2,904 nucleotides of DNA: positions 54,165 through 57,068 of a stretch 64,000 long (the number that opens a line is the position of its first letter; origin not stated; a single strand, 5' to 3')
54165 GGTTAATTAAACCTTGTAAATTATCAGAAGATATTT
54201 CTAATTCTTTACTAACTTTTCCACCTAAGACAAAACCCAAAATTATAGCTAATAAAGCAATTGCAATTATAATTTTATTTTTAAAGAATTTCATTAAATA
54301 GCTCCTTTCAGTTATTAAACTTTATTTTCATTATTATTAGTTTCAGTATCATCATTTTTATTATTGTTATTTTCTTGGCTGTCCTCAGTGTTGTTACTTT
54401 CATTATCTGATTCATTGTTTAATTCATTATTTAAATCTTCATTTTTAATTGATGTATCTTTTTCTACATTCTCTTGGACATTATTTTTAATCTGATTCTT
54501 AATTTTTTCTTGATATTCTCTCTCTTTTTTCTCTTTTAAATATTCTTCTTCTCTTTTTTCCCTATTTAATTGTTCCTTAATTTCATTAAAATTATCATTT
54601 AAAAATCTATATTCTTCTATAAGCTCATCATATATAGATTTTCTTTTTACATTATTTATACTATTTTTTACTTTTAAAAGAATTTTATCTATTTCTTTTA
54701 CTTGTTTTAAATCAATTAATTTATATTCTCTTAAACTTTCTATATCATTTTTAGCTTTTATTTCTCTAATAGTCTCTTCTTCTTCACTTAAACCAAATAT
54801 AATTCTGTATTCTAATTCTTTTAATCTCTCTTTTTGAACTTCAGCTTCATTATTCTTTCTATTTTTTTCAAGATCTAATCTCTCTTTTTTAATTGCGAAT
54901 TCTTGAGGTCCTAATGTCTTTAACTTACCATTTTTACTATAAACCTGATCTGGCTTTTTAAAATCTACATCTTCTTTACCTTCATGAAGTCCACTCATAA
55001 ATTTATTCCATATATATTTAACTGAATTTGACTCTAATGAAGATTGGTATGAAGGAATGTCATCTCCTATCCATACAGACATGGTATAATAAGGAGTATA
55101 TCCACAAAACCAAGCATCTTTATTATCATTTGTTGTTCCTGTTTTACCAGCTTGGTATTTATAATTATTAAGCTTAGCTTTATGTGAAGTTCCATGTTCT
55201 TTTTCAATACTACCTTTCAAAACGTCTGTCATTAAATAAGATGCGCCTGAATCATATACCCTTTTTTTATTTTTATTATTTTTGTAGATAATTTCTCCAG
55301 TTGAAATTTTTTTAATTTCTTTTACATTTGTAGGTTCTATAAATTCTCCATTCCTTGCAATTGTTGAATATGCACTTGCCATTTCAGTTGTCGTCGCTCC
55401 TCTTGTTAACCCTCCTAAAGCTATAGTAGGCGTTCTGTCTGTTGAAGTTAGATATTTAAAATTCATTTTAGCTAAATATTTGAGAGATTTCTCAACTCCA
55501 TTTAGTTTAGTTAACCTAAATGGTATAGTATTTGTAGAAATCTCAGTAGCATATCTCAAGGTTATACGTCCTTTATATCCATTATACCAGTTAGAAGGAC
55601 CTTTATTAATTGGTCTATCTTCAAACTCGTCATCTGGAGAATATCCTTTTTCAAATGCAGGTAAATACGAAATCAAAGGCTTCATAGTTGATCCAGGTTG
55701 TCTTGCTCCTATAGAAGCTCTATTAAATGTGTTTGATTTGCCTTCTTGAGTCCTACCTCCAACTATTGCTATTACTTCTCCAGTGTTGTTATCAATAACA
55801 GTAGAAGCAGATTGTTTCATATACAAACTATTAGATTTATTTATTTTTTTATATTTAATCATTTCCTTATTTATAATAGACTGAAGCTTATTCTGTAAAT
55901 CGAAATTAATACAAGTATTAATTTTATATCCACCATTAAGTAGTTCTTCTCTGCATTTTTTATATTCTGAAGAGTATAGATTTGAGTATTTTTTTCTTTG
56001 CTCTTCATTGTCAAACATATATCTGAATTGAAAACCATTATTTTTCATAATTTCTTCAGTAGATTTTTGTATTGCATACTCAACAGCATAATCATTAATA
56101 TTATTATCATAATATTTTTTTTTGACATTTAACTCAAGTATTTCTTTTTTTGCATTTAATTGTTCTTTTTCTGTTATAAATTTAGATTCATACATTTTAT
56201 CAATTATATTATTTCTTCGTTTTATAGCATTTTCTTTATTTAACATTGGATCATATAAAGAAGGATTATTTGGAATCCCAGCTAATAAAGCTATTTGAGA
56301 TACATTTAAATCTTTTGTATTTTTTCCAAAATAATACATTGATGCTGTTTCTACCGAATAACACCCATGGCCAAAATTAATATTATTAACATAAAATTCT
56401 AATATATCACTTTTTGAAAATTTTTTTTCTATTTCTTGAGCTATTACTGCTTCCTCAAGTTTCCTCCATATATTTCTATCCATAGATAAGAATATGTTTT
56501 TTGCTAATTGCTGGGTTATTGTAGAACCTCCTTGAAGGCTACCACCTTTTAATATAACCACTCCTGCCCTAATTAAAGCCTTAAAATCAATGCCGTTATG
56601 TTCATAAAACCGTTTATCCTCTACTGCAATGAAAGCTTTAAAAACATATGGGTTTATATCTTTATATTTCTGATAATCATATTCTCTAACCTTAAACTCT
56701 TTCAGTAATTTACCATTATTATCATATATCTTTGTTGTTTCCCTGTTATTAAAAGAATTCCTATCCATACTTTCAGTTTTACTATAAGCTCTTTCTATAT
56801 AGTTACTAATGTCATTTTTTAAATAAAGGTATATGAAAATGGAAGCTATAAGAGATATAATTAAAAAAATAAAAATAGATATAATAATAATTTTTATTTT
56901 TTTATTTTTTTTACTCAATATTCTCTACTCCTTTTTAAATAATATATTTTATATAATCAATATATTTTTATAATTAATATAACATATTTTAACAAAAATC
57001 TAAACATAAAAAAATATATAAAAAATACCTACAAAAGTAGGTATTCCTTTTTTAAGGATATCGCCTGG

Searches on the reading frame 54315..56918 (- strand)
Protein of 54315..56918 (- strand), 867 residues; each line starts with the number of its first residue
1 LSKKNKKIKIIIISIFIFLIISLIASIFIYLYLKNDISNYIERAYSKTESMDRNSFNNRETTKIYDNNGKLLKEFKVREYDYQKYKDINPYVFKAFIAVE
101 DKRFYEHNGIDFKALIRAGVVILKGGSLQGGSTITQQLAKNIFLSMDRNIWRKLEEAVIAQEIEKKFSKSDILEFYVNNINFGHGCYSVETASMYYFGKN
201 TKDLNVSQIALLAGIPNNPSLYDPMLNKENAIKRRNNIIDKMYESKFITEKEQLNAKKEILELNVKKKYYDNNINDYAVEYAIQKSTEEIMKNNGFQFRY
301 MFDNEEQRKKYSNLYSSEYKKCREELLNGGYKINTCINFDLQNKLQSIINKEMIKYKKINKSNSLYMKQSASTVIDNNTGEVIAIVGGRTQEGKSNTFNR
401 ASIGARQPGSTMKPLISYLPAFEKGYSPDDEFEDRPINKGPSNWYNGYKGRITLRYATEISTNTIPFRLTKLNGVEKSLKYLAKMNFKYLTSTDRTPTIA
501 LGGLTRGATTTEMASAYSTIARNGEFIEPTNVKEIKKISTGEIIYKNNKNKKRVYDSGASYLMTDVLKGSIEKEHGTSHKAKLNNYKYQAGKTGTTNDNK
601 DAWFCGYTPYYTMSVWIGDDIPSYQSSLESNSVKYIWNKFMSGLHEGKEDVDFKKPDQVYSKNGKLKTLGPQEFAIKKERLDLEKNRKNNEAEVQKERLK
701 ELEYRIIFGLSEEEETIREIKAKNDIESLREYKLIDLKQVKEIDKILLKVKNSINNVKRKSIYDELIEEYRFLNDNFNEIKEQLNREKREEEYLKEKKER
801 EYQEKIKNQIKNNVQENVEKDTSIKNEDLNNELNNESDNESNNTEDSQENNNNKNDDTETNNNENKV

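Call 42: search_protein_families(library=phrogs, proteins=[window:54315-56918:-], max_evalue=0.001)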
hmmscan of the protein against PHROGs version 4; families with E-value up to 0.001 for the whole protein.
window:54315-56918:- (867 aa): 1 family
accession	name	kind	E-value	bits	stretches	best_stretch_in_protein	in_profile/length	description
phrog_33002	-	unknown function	5.8e-40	138.3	1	86-622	105-656/765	-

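Call 43: search_protein_families(library=pfam, proteins=[window:54315-56918:-], max_evalue=0.001)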
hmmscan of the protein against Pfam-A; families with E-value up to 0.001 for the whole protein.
window:54315-56918:- (867 aa): 2 families
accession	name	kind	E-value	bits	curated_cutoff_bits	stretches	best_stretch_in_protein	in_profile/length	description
PF00912.28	Transgly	-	8.5e-62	208.2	27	1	69-242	2-177/178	Transglycosylase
PF00905.27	Transpeptidase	-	1.4e-28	100.5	22.1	1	373-617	4-274/299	Penicillin binding protein transpeptidase domain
